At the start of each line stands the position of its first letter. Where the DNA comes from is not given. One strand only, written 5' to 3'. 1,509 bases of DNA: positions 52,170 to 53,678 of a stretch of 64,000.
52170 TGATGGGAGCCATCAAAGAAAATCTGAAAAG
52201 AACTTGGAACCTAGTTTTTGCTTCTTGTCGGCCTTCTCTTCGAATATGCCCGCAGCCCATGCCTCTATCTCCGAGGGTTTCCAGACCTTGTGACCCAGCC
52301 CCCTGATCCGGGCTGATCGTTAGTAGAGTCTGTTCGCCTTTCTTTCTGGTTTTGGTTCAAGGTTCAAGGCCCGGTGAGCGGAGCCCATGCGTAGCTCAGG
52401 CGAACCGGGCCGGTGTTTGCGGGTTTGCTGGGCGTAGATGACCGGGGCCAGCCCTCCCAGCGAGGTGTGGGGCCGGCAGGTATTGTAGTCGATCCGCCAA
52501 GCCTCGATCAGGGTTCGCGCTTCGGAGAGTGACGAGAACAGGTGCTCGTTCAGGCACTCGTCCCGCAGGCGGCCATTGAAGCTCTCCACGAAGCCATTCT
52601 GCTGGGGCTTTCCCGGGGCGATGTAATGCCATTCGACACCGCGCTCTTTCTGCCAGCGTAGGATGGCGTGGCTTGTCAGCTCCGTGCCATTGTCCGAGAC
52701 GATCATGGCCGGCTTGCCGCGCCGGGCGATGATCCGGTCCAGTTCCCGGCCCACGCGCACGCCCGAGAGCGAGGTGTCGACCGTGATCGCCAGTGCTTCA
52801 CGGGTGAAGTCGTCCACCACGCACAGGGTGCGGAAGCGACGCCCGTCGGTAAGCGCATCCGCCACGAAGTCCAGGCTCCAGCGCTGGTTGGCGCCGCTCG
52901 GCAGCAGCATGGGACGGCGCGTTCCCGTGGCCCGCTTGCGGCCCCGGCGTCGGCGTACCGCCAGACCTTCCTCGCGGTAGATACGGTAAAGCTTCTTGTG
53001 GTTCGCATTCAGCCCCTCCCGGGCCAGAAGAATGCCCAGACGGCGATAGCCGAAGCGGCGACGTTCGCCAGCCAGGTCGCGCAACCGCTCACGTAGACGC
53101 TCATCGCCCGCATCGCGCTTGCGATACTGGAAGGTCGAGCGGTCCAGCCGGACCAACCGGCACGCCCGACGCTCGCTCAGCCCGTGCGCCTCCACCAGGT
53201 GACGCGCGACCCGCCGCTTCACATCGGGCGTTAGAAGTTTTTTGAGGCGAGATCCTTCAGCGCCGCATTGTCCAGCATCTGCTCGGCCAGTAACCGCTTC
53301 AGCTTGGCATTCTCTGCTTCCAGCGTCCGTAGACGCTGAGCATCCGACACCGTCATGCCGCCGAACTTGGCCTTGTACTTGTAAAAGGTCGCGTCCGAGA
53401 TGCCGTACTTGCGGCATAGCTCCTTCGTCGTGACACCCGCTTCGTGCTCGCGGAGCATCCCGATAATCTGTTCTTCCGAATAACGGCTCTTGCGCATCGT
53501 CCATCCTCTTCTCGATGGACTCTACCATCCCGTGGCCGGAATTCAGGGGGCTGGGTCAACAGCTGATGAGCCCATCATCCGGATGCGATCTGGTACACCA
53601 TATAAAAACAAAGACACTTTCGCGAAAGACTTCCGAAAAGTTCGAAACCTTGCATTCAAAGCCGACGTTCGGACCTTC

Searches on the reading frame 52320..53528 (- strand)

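Call 4: search_protein_families(library=pfam, max_evalue=0.01, proteins=[window:52320-53528:-])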
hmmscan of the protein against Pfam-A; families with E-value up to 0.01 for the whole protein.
window:52320-53528:- (402 aa): 5 families
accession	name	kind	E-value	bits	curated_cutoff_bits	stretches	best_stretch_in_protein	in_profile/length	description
PF13683.12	rve_3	-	1.1e-32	112.1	26.5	1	296-362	1-67/67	Integrase core domain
PF00665.32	rve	-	5.2e-21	75.3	32.6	1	212-308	3-102/102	Integrase core domain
PF13276.12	HTH_21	-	4.5e-08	33.7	28.1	1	142-195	3-58/60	HTH-like domain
PF13333.12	rve_2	-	2.1e-06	28.2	22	1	315-369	1-55/56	Integrase core domain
PF13358.12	DDE_3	-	0.005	17.1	28.6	1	229-336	35-144/146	DDE superfamily endonuclease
